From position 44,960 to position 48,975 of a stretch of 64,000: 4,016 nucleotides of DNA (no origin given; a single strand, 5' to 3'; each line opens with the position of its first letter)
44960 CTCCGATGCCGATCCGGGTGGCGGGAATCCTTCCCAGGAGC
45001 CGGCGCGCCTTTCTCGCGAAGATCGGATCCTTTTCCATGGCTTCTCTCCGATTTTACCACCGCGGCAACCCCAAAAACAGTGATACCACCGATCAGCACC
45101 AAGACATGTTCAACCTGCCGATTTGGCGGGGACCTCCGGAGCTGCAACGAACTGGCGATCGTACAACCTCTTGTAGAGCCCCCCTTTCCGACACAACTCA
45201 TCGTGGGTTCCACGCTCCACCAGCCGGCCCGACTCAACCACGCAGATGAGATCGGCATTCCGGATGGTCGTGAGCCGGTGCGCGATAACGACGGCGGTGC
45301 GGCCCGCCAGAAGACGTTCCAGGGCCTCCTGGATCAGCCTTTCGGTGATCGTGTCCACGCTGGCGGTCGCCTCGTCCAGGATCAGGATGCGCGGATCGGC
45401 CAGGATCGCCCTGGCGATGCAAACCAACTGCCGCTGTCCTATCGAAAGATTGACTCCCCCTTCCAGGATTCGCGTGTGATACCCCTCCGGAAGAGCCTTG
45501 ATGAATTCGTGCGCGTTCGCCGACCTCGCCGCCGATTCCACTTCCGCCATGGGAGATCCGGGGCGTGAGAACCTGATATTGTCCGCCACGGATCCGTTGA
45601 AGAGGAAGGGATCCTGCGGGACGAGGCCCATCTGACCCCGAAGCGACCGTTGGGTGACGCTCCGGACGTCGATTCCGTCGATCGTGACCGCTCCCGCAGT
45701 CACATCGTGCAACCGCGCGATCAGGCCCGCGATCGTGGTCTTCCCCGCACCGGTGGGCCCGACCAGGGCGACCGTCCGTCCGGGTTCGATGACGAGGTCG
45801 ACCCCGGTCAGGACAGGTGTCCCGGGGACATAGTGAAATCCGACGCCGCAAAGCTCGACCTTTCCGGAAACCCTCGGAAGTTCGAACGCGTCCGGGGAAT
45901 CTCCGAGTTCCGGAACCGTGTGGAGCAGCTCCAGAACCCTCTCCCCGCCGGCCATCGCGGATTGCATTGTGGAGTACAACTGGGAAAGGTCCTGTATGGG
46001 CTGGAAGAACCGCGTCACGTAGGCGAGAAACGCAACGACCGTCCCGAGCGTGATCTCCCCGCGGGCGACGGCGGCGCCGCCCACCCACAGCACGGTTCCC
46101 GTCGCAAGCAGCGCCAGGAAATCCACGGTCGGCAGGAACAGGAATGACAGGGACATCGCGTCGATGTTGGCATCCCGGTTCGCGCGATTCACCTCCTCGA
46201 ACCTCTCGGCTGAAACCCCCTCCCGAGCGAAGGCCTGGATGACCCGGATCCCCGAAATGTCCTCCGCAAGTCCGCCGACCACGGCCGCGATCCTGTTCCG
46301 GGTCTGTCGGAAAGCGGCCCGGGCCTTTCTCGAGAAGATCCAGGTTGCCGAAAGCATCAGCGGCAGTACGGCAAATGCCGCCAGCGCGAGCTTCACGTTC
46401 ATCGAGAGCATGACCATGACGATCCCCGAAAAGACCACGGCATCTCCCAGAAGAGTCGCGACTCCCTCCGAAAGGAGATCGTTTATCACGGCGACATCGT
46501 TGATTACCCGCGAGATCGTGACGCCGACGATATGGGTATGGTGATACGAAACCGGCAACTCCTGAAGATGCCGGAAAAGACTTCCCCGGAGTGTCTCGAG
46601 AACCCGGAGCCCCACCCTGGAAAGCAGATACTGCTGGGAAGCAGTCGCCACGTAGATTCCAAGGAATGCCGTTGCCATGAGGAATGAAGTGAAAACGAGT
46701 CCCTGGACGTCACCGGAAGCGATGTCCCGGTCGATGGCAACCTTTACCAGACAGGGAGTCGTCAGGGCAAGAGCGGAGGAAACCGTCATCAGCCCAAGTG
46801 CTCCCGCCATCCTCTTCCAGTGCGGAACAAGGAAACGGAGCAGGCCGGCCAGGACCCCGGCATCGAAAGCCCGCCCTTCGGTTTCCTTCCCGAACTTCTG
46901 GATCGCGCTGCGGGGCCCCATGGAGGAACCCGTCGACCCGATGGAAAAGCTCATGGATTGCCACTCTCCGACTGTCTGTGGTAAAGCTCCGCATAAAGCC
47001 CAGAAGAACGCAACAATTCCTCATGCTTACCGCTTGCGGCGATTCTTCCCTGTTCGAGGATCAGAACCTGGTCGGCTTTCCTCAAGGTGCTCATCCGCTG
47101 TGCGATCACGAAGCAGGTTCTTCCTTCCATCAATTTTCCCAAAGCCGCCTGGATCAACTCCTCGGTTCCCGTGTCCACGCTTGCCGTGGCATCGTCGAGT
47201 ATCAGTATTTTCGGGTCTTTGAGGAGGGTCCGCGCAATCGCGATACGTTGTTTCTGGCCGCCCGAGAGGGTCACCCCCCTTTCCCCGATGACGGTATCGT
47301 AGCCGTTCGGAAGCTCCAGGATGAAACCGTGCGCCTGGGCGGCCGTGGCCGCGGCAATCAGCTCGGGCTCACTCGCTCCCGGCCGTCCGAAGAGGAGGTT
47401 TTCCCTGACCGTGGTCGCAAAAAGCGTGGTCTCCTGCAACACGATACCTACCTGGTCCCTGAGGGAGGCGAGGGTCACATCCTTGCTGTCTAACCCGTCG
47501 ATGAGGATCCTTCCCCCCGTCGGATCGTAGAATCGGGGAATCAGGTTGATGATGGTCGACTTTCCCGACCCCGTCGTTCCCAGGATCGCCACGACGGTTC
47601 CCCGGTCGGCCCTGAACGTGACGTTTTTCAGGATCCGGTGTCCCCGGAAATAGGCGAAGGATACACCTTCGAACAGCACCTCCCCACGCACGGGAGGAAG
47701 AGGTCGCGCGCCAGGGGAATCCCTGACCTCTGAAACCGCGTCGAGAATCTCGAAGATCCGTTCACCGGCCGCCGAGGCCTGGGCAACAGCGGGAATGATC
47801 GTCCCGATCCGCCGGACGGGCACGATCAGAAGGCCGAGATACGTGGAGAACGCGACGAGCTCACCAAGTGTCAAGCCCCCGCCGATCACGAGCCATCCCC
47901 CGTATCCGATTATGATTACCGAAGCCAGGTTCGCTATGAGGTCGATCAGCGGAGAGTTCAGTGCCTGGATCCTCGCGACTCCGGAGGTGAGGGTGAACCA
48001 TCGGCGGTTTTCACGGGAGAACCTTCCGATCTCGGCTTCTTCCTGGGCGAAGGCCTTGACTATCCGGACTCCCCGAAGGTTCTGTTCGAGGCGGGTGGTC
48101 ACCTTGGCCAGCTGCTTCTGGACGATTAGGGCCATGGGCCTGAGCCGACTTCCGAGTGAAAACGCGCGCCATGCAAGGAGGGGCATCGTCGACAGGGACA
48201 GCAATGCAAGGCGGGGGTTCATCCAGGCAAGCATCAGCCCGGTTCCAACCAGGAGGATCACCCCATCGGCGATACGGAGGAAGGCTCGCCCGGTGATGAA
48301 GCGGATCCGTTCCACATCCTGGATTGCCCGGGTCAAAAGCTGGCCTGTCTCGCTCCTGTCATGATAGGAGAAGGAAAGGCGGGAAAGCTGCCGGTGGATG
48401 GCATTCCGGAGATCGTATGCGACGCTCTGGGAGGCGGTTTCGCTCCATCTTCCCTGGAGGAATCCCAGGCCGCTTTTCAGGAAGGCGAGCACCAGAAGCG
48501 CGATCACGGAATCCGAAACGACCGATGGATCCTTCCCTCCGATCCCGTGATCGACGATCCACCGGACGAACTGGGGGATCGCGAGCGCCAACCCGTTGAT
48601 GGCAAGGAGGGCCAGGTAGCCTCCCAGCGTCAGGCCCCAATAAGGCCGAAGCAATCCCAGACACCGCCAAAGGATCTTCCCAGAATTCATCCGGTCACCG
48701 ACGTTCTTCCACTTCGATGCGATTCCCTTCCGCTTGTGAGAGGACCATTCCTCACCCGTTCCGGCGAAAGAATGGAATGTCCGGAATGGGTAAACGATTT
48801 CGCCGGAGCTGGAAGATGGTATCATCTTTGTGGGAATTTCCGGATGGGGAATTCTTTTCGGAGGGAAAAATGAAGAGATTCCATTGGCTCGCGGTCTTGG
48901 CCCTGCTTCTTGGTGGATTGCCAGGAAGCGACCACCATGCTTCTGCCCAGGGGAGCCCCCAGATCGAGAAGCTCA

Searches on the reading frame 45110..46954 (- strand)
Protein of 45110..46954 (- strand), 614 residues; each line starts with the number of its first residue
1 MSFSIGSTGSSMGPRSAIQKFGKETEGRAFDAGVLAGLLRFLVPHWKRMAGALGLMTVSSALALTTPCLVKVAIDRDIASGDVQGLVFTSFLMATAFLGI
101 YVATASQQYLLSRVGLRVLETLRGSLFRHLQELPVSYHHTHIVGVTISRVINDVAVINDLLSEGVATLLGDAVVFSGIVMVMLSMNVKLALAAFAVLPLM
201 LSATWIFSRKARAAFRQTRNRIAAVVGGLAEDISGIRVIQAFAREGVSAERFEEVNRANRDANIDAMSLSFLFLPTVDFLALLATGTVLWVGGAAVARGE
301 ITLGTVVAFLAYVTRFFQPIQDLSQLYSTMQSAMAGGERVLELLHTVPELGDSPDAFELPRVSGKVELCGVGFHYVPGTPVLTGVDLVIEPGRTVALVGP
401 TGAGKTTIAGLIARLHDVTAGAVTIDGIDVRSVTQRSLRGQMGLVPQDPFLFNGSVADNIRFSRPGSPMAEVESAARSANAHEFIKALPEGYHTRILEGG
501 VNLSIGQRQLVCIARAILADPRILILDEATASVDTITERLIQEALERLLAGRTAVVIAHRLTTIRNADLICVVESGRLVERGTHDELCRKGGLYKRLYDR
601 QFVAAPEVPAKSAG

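Call 17: search_protein_families(library=pfam, proteins=[window:45110-46954:-], max_evalue=0.01)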
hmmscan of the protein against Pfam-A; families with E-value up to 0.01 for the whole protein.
window:45110-46954:- (614 aa): 4 families
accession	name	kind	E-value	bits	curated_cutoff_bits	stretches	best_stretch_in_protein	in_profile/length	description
PF00664.28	ABC_membrane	-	2e-44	152.8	28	1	56-319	8-273/274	ABC transporter transmembrane region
PF00005.33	ABC_tran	-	1.1e-30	107.4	25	1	382-531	1-137/137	ABC transporter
PF13304.12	AAA_21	-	0.0042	17.6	27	0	396-430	3-47/304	AAA domain, putative AbiEii toxin, Type IV TA system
PF07728.20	AAA_5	-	0.0085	16.5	22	0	395-416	2-23/139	AAA domain (dynein-related subfamily)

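Call 54: find_related_loci(query=window:45110-46954:-, collection=genome_contigs, flank=1000)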
Query window:45110-46954:- (614 aa) in genome_contigs; peptide patterns used: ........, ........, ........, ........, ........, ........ (x = any residue, [..] = any of these).
586 stretches matched a pattern; 499 encode a relative of the query (tblastn E <= 1e-3); the best 80 are kept; 80 distinct loci.
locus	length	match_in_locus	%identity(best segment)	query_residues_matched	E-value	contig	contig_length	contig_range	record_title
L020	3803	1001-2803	74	1-601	0e+0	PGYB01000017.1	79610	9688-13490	MAG: Candidatus Riflebacteria bacterium HGW-Riflebacteria-1 bjp_ig2103_scaffold_203, whole genome shotgun sequence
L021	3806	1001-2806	74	1-602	0e+0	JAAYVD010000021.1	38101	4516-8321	MAG: Candidatus Riflebacteria bacterium isolate AS27yjCOA_28 23397_AS27, whole genome shotgun sequence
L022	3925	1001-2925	74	1-598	0e+0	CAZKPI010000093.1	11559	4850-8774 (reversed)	MAG TPA_asm: uncultured bacterium isolate binchicken_co135_42 genome assembly, contig: NODE_7539_length_11559_cov_3.4208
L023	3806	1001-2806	71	1-602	0e+0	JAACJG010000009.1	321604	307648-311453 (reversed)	MAG: Candidatus Rifleibacterium amylolyticum isolate CH46 Scaffold08, whole genome shotgun sequence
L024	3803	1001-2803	72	1-601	0e+0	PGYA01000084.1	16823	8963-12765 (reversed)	MAG: Candidatus Riflebacteria bacterium HGW-Riflebacteria-2 bjp_ig2102_scaffold_2456, whole genome shotgun sequence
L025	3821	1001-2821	68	1-607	0e+0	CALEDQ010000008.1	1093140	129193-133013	MAG TPA_asm: uncultured bacterium isolate SRR3330203_bin.17_CONCOCT_v1.1_MAG genome assembly, contig: ERZ724088.1, whole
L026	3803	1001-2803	68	1-601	0e+0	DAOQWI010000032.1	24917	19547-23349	MAG TPA_asm: Candidatus Ozemobacteraceae bacterium isolate AMR_MDS_1066 NODE_2329_length_24917_cov_6.372496, whole genom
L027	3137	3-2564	66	1-603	0e+0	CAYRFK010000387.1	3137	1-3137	MAG TPA_asm: uncultured Verrucomicrobiota bacterium isolate SRP272421_co4_497 genome assembly, contig: NODE_122529_lengt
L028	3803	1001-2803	68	1-601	0e+0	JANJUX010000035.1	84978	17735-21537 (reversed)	MAG: Candidatus Riflebacteria bacterium isolate RXS2_metabat.bin.35 RXS2_k141_223157, whole genome shotgun sequence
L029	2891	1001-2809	64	1-603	0e+0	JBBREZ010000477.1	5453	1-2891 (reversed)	MAG: Caldilineales bacterium isolate Co_metawrap_2541 Cmw_2541_k141_1992377_length_5453_cov_6.0000, whole genome shotgun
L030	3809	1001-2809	65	1-603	0e+0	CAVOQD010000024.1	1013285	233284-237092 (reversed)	MAG: uncultured Chloroflexia bacterium isolate MFD09964.bin.1.142 genome assembly, contig: contig_4124, whole genome sho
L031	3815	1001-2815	63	1-605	0e+0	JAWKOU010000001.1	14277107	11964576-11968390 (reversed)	MAG: Caldilineaceae bacterium isolate BC1.69 BC1.69.fa-1, whole genome shotgun sequence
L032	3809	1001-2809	65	1-603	0e+0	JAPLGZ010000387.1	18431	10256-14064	MAG: Chloroflexota bacterium isolate LacPavin_0920_WC57_MAG_53_11 LacPavin_0920_WC57_scaffold_310752, whole genome shotg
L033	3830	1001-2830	64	1-603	0e+0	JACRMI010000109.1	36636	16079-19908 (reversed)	MAG: Chloroflexi bacterium isolate NC_groundwater_1903_Pr3_S2p5_53_18 SR2-18-S2p5_coassembly_scaffold_138853, whole geno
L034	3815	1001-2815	65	1-603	0e+0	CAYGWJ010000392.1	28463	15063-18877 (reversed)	MAG TPA_asm: uncultured Anaerolineae bacterium isolate ERP119294_co2_411 genome assembly, contig: k141_3605742, whole ge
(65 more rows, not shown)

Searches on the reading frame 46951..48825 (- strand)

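Call 17: search_protein_families(library=pfam, proteins=[window:46951-48825:-], max_evalue=0.01)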
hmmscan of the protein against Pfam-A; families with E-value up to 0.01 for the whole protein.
window:46951-48825:- (624 aa): 8 families
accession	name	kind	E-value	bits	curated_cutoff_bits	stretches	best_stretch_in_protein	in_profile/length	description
PF00664.28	ABC_membrane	-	5.4e-46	157.9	28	1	72-337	7-274/274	ABC transporter transmembrane region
PF00005.33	ABC_tran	-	1e-32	114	25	1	399-548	1-137/137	ABC transporter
PF02463.25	SMC_N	-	7.6e-05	22.7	40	0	464-589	135-210/220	RecF/RecN/SMC N terminal domain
PF13191.12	AAA_16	-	0.00048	21.1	32.6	1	405-565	20-159/167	AAA ATPase domain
PF03308.22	MeaB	-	0.00089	18.8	23.1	1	396-515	20-132/273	Methylmalonyl Co-A mutase-associated GTPase MeaB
PF13555.12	AAA_29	-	0.0023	18.1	27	1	402-426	15-39/61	P-loop containing region of AAA domain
PF01935.23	DUF87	-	0.0055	17.3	23.2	0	412-429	26-43/220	Helicase HerA, central domain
PF13476.12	AAA_23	-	0.0075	17.4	27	0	393-429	7-39/201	AAA domain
